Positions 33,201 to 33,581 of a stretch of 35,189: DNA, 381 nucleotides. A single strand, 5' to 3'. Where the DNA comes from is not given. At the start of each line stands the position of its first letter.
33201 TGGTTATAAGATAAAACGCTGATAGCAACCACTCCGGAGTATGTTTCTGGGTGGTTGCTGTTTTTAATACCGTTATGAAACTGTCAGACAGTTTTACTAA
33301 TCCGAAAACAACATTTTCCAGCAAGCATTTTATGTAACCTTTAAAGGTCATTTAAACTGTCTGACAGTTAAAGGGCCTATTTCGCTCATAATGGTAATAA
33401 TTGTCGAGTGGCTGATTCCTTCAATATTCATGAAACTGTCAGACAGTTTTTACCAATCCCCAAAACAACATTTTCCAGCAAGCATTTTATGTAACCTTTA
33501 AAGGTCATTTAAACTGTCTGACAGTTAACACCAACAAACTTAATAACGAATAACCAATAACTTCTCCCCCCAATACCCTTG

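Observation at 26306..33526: Four 92-94 bp units bounded by perfect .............-type palindromic inverted repeats, found only between the giant genes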

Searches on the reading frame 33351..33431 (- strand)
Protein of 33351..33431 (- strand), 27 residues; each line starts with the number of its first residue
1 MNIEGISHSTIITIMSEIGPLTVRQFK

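Call 29: search_protein_families(library=pfam, proteins=[window:33351-33431:-], max_evalue=0.01)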
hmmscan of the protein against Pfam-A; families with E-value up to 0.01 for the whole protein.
seq(27 aa): 0 families
